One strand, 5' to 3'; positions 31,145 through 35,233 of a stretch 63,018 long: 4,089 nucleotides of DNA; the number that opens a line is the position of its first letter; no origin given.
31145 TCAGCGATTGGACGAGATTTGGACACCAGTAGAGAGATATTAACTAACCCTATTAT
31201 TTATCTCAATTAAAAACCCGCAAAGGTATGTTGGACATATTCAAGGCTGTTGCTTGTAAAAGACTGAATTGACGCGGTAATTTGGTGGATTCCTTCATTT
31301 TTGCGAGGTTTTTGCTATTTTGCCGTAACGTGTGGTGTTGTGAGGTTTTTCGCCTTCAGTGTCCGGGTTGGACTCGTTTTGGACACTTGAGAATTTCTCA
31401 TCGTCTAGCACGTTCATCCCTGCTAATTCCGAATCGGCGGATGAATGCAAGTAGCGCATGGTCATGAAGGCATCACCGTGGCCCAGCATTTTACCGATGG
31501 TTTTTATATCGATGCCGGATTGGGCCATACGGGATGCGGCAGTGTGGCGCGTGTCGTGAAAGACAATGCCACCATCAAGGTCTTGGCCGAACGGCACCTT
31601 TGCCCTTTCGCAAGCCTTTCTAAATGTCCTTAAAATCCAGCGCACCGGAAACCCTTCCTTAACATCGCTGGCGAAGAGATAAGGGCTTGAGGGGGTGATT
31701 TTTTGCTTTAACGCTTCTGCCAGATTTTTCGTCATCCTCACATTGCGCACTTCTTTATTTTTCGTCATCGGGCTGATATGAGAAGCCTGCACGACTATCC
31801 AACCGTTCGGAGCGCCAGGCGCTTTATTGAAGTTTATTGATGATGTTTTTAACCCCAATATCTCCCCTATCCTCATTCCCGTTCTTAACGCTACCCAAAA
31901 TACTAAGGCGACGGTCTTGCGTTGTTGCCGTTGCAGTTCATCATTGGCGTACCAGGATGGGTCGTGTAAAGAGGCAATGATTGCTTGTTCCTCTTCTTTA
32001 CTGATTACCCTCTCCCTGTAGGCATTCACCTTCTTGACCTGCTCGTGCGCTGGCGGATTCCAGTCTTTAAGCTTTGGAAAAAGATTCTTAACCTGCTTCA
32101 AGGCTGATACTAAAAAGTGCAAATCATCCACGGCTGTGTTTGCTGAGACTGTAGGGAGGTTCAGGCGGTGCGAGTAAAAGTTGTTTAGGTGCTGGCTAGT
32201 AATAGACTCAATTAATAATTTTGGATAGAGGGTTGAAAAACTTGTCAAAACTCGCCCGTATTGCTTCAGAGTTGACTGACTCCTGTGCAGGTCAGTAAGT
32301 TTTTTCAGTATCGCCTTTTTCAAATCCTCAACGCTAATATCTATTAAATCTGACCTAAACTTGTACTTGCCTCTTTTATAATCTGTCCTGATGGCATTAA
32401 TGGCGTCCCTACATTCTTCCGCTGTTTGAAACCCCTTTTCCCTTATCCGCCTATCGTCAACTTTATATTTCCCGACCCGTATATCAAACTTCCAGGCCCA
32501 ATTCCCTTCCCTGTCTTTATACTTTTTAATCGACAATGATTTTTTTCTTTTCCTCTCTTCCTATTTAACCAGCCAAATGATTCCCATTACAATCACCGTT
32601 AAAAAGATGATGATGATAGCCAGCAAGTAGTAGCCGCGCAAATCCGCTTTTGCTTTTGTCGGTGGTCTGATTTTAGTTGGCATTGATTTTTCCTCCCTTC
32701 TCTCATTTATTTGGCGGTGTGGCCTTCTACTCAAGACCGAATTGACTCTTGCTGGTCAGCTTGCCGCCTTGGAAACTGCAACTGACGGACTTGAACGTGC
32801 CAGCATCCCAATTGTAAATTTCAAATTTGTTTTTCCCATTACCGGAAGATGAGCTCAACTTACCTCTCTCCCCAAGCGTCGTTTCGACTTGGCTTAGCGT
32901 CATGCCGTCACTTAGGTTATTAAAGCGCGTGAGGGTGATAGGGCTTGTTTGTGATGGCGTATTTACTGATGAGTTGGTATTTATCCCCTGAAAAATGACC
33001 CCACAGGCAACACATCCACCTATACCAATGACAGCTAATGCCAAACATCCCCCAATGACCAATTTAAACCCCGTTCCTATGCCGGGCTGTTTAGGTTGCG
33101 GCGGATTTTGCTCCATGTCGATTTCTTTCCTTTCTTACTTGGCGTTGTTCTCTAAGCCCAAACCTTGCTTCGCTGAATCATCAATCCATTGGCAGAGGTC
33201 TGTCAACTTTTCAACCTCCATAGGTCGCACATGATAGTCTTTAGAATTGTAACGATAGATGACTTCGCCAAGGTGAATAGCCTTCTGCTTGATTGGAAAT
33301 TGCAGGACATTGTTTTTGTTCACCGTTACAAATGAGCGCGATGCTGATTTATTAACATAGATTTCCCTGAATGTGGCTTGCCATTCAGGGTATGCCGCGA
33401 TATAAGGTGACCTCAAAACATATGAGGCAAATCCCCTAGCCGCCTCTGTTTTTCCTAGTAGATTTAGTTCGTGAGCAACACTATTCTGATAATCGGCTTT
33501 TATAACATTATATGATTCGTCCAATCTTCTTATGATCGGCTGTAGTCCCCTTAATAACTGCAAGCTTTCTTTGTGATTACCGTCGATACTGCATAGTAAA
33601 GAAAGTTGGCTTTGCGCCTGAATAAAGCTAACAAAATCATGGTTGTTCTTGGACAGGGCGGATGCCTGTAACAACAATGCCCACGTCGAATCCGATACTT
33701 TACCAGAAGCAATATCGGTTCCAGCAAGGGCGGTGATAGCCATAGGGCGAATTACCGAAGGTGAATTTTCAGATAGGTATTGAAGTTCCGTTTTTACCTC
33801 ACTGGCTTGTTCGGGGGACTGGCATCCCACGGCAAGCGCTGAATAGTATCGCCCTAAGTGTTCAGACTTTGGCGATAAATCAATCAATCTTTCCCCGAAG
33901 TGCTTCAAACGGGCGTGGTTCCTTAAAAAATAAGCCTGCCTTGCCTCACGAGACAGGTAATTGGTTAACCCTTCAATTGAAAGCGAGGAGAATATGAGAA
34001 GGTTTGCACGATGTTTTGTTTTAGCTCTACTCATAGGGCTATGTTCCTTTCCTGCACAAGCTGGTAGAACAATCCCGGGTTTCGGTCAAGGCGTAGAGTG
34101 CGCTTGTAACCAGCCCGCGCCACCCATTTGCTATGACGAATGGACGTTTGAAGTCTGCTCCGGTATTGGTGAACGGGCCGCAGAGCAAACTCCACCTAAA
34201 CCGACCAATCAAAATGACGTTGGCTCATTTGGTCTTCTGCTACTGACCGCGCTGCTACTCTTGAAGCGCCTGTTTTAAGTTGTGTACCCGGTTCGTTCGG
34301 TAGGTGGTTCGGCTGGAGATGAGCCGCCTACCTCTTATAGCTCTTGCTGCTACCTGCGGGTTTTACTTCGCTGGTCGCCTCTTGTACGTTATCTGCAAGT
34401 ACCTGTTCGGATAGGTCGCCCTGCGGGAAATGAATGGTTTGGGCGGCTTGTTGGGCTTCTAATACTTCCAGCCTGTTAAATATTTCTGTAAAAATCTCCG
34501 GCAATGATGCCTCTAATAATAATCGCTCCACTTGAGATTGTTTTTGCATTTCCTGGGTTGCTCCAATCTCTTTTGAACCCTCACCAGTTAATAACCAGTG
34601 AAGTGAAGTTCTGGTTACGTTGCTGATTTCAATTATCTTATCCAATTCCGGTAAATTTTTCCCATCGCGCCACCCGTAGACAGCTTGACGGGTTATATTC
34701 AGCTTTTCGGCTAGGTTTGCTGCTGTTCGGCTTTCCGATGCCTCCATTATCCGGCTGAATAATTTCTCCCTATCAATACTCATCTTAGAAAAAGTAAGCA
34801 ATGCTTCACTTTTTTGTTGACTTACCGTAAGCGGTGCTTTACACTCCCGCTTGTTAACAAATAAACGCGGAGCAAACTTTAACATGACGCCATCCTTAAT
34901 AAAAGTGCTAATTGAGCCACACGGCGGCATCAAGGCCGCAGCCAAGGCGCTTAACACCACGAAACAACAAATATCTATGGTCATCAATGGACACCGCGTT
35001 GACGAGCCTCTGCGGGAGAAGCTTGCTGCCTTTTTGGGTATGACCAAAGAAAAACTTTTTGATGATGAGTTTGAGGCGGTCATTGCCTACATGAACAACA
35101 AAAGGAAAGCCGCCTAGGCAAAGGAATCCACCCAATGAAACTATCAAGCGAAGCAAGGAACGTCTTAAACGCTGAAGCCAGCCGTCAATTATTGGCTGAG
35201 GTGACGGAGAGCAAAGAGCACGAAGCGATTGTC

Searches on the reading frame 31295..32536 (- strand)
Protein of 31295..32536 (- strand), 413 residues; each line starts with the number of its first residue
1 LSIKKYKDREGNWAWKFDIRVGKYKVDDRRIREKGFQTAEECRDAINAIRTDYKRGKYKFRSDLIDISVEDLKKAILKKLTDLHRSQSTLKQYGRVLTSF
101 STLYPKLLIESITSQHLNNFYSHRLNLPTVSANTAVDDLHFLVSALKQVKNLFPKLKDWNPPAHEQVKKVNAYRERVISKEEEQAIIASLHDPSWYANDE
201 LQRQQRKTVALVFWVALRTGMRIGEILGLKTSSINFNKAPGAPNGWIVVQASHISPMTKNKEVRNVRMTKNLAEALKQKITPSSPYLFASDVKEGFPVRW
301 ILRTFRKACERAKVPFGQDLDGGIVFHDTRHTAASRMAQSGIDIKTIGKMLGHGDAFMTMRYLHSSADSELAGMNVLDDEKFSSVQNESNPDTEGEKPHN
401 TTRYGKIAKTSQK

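Call 59: search_protein_families(library=pfam, proteins=[window:31295-32536:-], max_evalue=0.001)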
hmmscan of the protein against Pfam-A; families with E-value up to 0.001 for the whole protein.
window:31295-32536:- (413 aa): 1 family
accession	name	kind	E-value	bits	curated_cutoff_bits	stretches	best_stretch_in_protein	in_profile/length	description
PF00589.27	Phage_integrase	-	3.2e-26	92.6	27.1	1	203-367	18-170/172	Phage integrase family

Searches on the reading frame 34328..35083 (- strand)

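Call 59: search_protein_families(library=pfam, proteins=[window:34328-35083:-], max_evalue=0.001)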
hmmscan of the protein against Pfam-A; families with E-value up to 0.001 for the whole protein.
window:34328-35083:- (251 aa): 4 families
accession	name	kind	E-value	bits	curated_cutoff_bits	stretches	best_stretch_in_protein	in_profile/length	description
PF07022.19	Phage_CI_repr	-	5.4e-10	39.9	22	1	110-170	4-63/65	Bacteriophage CI repressor helix-turn-helix domain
PF01381.28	HTH_3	-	6.5e-05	23.3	23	1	121-164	12-55/55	Helix-turn-helix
PF14549.12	P22_Cro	-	8.1e-05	22.8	30.2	1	122-161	13-49/60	DNA-binding transcriptional regulator Cro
PF08279.18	HTH_11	-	0.00054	20.2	25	0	106-136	3-33/55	HTH domain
